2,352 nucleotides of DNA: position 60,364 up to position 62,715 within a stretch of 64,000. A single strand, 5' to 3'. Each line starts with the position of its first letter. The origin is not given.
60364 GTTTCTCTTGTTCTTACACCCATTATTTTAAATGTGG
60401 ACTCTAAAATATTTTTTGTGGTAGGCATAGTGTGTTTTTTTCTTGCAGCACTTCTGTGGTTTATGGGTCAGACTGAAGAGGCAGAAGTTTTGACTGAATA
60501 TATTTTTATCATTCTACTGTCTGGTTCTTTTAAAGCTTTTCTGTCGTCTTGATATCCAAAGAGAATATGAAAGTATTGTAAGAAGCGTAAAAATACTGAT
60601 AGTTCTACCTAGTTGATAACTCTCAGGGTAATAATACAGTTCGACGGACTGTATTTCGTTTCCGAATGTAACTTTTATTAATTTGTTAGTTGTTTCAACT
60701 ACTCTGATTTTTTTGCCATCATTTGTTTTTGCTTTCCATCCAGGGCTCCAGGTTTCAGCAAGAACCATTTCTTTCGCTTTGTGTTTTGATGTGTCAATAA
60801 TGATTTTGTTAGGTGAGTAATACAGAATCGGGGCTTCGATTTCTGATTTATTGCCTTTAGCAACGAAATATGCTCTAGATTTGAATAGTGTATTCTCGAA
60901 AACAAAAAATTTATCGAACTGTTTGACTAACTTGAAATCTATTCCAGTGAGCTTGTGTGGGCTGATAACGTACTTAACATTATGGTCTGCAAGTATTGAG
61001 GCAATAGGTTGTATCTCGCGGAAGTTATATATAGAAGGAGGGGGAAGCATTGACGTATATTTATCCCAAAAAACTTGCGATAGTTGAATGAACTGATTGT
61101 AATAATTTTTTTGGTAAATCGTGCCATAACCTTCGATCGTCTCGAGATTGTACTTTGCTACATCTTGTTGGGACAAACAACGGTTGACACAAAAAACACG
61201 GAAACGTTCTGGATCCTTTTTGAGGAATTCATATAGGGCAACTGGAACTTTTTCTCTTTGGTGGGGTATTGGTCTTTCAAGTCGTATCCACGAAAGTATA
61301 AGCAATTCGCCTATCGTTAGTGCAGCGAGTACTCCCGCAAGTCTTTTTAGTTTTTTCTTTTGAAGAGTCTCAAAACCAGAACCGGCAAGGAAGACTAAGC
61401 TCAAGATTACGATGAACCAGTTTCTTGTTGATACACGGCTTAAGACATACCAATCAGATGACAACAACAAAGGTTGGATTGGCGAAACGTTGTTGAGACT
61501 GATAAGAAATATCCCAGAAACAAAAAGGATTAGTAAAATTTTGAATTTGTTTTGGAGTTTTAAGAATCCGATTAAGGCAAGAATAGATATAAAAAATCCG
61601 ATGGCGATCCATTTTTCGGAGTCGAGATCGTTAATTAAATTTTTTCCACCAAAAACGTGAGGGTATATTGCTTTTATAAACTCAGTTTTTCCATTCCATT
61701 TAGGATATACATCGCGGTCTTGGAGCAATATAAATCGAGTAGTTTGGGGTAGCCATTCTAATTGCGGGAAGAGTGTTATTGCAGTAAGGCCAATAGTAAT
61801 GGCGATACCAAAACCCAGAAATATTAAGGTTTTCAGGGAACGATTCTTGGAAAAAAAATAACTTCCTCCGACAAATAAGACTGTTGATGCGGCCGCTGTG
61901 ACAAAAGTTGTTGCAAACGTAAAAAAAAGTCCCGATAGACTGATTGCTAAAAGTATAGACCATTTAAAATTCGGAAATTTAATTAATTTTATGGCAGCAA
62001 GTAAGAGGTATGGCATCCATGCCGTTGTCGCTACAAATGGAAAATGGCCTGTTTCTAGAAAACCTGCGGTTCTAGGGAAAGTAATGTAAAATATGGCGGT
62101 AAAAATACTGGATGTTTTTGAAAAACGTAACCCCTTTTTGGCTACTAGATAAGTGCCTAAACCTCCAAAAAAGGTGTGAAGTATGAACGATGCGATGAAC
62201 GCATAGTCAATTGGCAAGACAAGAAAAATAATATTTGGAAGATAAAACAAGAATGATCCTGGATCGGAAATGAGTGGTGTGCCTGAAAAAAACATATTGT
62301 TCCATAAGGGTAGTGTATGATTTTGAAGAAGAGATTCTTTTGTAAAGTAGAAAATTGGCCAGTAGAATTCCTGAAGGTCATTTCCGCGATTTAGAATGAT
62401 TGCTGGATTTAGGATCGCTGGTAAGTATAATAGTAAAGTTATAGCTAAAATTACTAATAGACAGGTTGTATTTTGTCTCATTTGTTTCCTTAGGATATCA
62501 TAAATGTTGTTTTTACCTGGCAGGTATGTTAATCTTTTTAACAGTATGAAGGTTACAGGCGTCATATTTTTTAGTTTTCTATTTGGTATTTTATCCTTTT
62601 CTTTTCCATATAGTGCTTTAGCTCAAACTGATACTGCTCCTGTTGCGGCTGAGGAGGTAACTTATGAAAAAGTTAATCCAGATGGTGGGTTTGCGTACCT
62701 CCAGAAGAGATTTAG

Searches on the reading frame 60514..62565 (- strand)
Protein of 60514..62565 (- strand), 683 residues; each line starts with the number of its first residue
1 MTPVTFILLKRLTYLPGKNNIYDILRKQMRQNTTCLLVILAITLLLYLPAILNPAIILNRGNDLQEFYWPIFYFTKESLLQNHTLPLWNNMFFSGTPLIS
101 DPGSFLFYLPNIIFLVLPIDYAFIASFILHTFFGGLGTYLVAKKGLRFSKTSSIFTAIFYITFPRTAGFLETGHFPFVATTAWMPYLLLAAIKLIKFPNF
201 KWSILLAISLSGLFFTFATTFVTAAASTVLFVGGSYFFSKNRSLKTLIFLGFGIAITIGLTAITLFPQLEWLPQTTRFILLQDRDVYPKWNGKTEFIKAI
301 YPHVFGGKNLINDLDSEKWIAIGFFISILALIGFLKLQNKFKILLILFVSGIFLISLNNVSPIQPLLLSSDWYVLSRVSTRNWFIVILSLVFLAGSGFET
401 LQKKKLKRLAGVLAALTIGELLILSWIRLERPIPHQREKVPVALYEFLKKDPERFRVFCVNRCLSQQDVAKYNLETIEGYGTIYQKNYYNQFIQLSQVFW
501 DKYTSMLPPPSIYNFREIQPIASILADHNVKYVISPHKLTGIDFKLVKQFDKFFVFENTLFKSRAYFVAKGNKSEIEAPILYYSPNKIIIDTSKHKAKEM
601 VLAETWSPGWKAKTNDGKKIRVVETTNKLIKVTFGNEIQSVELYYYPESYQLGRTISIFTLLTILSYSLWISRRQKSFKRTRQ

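Call 9: search_protein_families(library=pfam, proteins=[window:60514-62565:-])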
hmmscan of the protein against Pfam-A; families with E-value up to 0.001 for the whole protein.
window:60514-62565:- (683 aa): 0 families

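Call 17: find_encoding_contigs(protein=window:60514-62481:-, flank=10000, max_places=10)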
Protein window:60514-62481:- (655 aa): no gene with exactly this product is on record in the collection.
